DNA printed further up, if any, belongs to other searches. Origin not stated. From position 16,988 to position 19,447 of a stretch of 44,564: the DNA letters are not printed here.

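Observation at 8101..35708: Hybrid accessory locus: Wzm/Wzt glycan-export genes combined with a terpenoid-type oxidative tailoring block and HTTM/LMF membrane proteins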

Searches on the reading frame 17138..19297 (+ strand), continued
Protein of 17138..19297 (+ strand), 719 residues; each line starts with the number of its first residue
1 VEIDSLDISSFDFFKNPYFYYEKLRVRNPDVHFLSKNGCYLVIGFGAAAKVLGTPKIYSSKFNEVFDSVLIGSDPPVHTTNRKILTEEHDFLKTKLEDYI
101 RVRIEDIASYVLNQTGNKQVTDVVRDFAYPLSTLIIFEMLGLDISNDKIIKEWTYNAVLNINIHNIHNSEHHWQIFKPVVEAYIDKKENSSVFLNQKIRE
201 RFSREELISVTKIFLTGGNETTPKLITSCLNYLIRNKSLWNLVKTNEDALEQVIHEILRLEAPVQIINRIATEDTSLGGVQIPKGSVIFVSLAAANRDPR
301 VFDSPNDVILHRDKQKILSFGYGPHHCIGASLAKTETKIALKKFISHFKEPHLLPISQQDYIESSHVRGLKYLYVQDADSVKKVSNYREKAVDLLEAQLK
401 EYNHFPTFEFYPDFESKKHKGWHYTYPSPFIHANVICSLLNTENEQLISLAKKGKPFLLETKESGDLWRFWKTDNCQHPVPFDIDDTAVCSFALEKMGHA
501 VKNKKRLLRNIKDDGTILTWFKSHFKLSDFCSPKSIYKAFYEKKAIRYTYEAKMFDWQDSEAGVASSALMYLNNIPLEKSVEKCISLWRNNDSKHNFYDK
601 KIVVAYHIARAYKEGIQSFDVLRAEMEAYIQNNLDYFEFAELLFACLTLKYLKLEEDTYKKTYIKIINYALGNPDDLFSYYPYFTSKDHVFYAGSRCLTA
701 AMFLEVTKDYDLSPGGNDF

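Call 23: predict_structure(alignment_id=A2)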
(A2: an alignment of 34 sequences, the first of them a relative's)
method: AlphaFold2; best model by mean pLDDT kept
length: 719 residues; sequences in the alignment: 34
mean_pLDDT: 83.0   pTM: 0.83
mean pLDDT of the five models: 83.0, 81.6, 80.9, 80.4, 80.3
residues with pLDDT >= 90: 326; 70-90: 250; 50-70: 117; < 50: 26
segments of 3 or more residues with pLDDT < 50: 64-68, 87-91, 322-325, 714-719
pLDDT, mean of each block of 10 residues (from residue 1): 82 80 91 90 92 80 50 52 48 60 89 83 89 79 68 62 63 79 67 60 72 70 88 91 92 88 69 92 91 89 89 73 53 86 91 83 69 89 92 97 95 86 90 97 95 97 89 80 94 97 92 94 61 67 86 88 95 92 94 76 96 97 97 96 98 93 94 84 88 95 94 46
secondary structure, 60 per line:
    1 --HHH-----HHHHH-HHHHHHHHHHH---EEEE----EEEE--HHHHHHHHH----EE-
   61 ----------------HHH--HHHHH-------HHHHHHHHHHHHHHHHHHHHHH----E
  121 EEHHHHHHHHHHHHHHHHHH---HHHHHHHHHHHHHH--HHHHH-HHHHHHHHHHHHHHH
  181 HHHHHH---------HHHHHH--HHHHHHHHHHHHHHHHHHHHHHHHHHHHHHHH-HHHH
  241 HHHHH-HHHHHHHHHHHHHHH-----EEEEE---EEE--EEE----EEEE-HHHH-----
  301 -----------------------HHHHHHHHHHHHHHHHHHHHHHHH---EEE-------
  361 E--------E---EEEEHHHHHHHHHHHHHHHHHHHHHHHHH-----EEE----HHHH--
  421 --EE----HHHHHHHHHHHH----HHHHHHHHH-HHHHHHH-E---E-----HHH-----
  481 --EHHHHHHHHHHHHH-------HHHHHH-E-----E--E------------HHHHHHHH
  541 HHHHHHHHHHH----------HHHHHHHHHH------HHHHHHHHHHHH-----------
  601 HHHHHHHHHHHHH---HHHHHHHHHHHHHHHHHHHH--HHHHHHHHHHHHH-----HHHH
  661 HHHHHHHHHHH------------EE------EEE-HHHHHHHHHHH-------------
elements in order (helices of 4 or more, strands of 3 or more residues): H11-15 H17-27 E31-34 E39-42 H45-53 H82-86 H94-115 E120-122 H123-140 H144-157 H160-164 H166-186 H196-201 H204-235 H237-245 H247-261 E267-271 E275-277 E280-282 E287-290 H292-295 H324-347 E351-353 E374-377 H378-402 E408-410 H415-418 H429-440 H445-453 H455-461 H484-496 H504-509 H533-551 H562-571 H578-589 H601-613 H617-636 H639-651 H657-671 E692-694 H696-706

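Call 26: fold_search(model_id=the predicted structure, library=pdb)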
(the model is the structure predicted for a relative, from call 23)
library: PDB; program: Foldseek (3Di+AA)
matches with E <= 10: 1734; with E <= 0.001: 1656
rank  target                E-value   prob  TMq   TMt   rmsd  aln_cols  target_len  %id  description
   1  8abr                  1.0e-18  1.00  0.46  0.80   4.4       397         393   26  Crystal structure of CYP109A2 from Bacillus megaterium bound with putative ligands hexanoic acid and octanoic acid (released 2023-07-12)
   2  5ofq_D                1.6e-18  1.00  0.45  0.81   3.7       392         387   26  Crystal structure of substrate-free CYP109A2 from Bacillus megaterium (released 2017-09-27)
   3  8abs                  2.0e-18  1.00  0.46  0.80   4.4       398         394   27  Crystal structure of CYP109A2 from Bacillus megaterium bound with testosterone and putative ligand 4,6-dimethyloctanoic  (released 2023-07-12)
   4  5l94_A                2.2e-18  1.00  0.47  0.84   3.4       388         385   25  The 2.25 A crystal structure of CYP109E1 from Bacillus megaterium in complex with testosterone (released 2016-10-05)
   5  5ofq_A                2.7e-18  1.00  0.46  0.82   3.7       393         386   26  Crystal structure of substrate-free CYP109A2 from Bacillus megaterium (released 2017-09-27)
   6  5l92_A                5.6e-18  1.00  0.47  0.84   3.5       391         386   25  The 2.1 A crystal structure of CYP109E1 from Bacillus megaterium in complex with corticosterone (released 2016-10-05)
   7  4rm4                  5.6e-18  1.00  0.45  0.86   3.2       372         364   27  The crystal structure of the versatile cytochrome P450 enzyme CYP109B1 from Bacillus subtilis (released 2015-02-04)
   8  7y98_A                6.2e-18  1.00  0.45  0.83   3.6       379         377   25  Crystal structure of CYP109B4 from Bacillus Sonorensis in complex with Testosterone (released 2023-05-03)
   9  7sh5_B                6.7e-18  1.00  0.45  0.78   4.0       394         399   24  Crystal structure of CYP142A3 from Mycobacterium ulcerans bound to Cholest-4-en-3-one (released 2022-10-05)
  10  7sh5_C                1.6e-17  1.00  0.46  0.79   3.9       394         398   24  Crystal structure of CYP142A3 from Mycobacterium ulcerans bound to Cholest-4-en-3-one (released 2022-10-05)
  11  5l94_B                2.1e-17  1.00  0.44  0.84   3.4       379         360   25  The 2.25 A crystal structure of CYP109E1 from Bacillus megaterium in complex with testosterone (released 2016-10-05)
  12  7sh5_D                2.3e-17  1.00  0.46  0.80   3.9       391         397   24  Crystal structure of CYP142A3 from Mycobacterium ulcerans bound to Cholest-4-en-3-one (released 2022-10-05)
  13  7sh5_A                3.9e-17  1.00  0.46  0.79   3.9       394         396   23  Crystal structure of CYP142A3 from Mycobacterium ulcerans bound to Cholest-4-en-3-one (released 2022-10-05)
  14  7y97_A                4.0e-17  1.00  0.45  0.83   3.5       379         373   25  Crystal structure of CYP109B4 from Bacillus Sonorensis (released 2023-05-03)
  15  7y9o                  4.0e-17  1.00  0.45  0.79   3.4       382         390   25  Crystal structure of a CYP109B4 variant from Bacillus sonorensis (released 2023-05-03)
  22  7xbn_A                5.7e-17  1.00  0.44  0.78   4.0       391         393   27  Crystal Structure of YC-17-bound cytochrome P450 PikC with the unnatural amino acid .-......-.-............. incorpora (released 2023-02-15)
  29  1oxa                  9.7e-17  1.00  0.46  0.79   3.7       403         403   28  CYTOCHROME P450 (DONOR:O2 OXIDOREDUCTASE) (released 1995-12-07)
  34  8w6z_A                1.2e-16  1.00  0.45  0.79   3.9       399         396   24  Substrate-bound crystal structure of a P450 enzyme DmlH that catalyze intramolecular phenol coupling in the biosynthes (released 2024-06-12)
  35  2bvj_B                1.2e-16  1.00  0.45  0.78   4.3       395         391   26  Ligand-free structure of cytochrome P450 PikC (CYP107L1) (released 2006-07-03)
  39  7xbm_A                1.3e-16  1.00  0.44  0.77   4.0       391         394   26  Crystal Structure of cytochrome P450 PikC with the unnatural amino acid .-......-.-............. incorporated at posit (released 2023-02-15)
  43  7tlo_A                1.7e-16  1.00  0.46  0.80   3.9       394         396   24  X-ray crystal structure of substrate free cytochrome P450 CYP142A3 from Mycobacterium Marinum (released 2022-09-14)
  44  3a4z_A                1.7e-16  1.00  0.46  0.78   3.8       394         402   24  Structure of cytochrome P450 Vdh mutant (Vdh-K1) obtained by directed evolution (released 2010-07-28)
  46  2c7x                  2.0e-16  1.00  0.43  0.75   4.5       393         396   26  Crystal structure of narbomycin-bound cytochrome P450 PikC (CYP107L1) (released 2006-07-03)
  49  2bvj_A                2.2e-16  1.00  0.44  0.77   4.4       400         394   26  Ligand-free structure of cytochrome P450 PikC (CYP107L1) (released 2006-07-03)
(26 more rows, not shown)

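Call 65: find_encoding_contigs(protein=P0234, flank=10000, max_places=2)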
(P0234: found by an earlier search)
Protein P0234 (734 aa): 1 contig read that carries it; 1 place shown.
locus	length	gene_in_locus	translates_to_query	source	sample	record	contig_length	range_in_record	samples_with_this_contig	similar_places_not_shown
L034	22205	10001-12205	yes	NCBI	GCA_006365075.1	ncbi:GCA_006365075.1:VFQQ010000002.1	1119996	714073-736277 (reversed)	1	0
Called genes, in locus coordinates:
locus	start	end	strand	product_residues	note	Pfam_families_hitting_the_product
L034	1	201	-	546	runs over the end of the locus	PF02543:Carbam_trans_N, PF22521:HypF_C_2 (weak), PF16861:Carbam_trans_C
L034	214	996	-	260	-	PF02661:Fic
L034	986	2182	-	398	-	-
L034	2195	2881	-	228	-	PF18306:LDcluster4, PF03641:Lysine_decarbox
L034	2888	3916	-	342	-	PF19089:DUF5777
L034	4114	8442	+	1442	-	PF00059:Lectin_C, PF13573:SprB, PF13585:CHU_C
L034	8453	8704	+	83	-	-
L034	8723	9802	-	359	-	PF00483:NTP_transferase, PF12804:NTP_transf_3 (weak), PF22640:ManC_GMP_beta-helix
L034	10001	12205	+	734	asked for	PF00270:DEAD, PF04851:ResIII (weak), PF14493:HTH_40 (faint), PF00271:Helicase_C, PF16124:RecQ_Zn_bind, PF09382:RQC, PF00570:HRDC, PF21220:RecQ-1-like_HTH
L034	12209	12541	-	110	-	-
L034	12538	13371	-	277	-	PF09674:DUF2400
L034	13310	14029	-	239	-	PF13367:PrsW-protease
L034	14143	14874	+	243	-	PF00535:Glycos_transf_2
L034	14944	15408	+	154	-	PF04945:YHS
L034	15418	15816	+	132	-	PF13564:DoxX_2 (weak)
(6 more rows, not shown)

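Call 85: search_protein_families(library=ncbifam, proteins=[L001:13190-14962:+, L003:13311-14297:+, L001:15926-17101:+, L001:9169-9993:+, L001:18442-19326:+, L001:17539-18441:+, L001:17112-17558:+, L003:318-1202:-, L001:12147-13190:+, L003:4167-5747:+], max_evalue=0.001)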
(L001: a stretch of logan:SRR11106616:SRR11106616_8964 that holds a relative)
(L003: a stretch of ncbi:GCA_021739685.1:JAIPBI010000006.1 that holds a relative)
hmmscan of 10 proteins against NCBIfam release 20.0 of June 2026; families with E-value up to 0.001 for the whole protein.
L001:13190-14962:+ (590 aa): 9 families
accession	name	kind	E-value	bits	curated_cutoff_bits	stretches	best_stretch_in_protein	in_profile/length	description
TIGR03108.1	eps_aminotran_1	hypoth_equivalog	9.5e-142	473.8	816.9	2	1-374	1-377/628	XrtA/PEP-CTERM system amidotransferase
TIGR01536.1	asn_synth_AEB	equivalog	1.5e-138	463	267.1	1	2-530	1-517/517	asparagine synthase (glutamine-hydrolyzing)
TIGR03104.1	trio_amidotrans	equivalog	1.7e-105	353.5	570.1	1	1-587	1-588/589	N-acetylglutaminylglutamine amidotransferase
NF006949.0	PRK09431.1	equivalog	8.4e-87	292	499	3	1-167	1-167/554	asparagine synthase B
NF033535.1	lass_lactam_cya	exception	7.2e-66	223.1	525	1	1-373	1-382/668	lasso peptide isopeptide bond-forming cyclase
TIGR01134.1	purF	equivalog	1.5e-13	50.9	350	1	42-165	64-199/432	amidophosphoribosyltransferase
NF033561.1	macrolact_Ik_Al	subfamily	6.4e-13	48.2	300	1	124-282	82-237/561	albusnodin/ikarugamycin family macrolactam cyclase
NF001484.0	PRK00331.1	subfamily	4.5e-10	38.5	381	1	44-167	67-200/601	isomerizing glutamine--fructose-6-phosphate transaminase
TIGR01135.1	glmS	equivalog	2.9e-09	36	418.05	1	42-167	64-199/607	glutamine--fructose-6-phosphate transaminase (isomerizing)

L003:13311-14297:+ (328 aa): 0 families

L001:15926-17101:+ (391 aa): 0 families

L001:9169-9993:+ (274 aa): 218 families (the best 25 are shown)
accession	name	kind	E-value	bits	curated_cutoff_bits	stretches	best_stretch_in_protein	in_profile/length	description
NF005372.1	PRK06914.1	subfamily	1.6e-56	191.6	320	1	6-250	2-258/279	SDR family oxidoreductase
NF004823.0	PRK06179.1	subfamily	3.4e-56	190.7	310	1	6-248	5-246/271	oxidoreductase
NF004826.0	PRK06182.1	subfamily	1.4e-55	188.5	305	1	6-251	4-255/274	oxidoreductase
NF004824.0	PRK06180.1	subfamily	2.2e-50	171.4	298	1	6-257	4-261/279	oxidoreductase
NF006114.0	PRK08263.1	subfamily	2.2e-49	168.2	290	1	6-246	3-246/280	short chain dehydrogenase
NF049977.1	KDhSphingRedKdsR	equivalog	1.3e-48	165.8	400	1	6-248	3-245/267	3-ketodihydrosphingosine reductase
NF005065.0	PRK06482.1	equivalog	2.3e-46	158.4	291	1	7-246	3-247/276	SDR family oxidoreductase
NF004649.0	PRK05993.1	equivalog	7.7e-40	136.9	387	1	6-212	4-207/277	SDR family oxidoreductase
NF005950.0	PRK08017.1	equivalog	4.5e-39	134.3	326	1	6-242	2-231/256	SDR family oxidoreductase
NF004284.0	PRK05693.1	equivalog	7.3e-37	127.4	326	1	7-192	2-189/274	SDR family oxidoreductase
NF006118.0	PRK08264.1-4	subfamily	1.2e-36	126.4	279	1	6-192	5-190/244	SDR family oxidoreductase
NF004825.0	PRK06181.1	equivalog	6.5e-36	124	215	1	6-184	6-190/268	SDR family oxidoreductase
NF006123.0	PRK08267.1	equivalog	3.3e-35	121.6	261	1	7-244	3-232/261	SDR family oxidoreductase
NF005806.0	PRK07666.1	equivalog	7.5e-33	113.8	286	1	6-195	7-201/239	3-ketoacyl-ACP reductase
NF009466.0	PRK12826.1-2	subfamily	9.7e-33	113.7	222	1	7-194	4-189/248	3-oxoacyl-ACP reductase FabG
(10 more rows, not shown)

L001:18442-19326:+ (294 aa): 0 families

L001:17539-18441:+ (300 aa): 0 families

L001:17112-17558:+ (148 aa): 0 families

L003:318-1202:- (294 aa): 0 families

L001:12147-13190:+ (347 aa): 3 families
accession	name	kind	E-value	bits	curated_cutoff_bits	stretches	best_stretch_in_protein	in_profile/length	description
NF009516.0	PRK12875.1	equivalog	9.5e-08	31.4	205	1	37-202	53-211/292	prenyltransferase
NF010119.0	PRK13595.1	equivalog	4.4e-06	26.4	248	0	30-164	39-173/292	prenyltransferase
NF009523.0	PRK12884.1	equivalog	3.6e-05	23.1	269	1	51-245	46-232/279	prenyltransferase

L003:4167-5747:+ (526 aa): 0 families
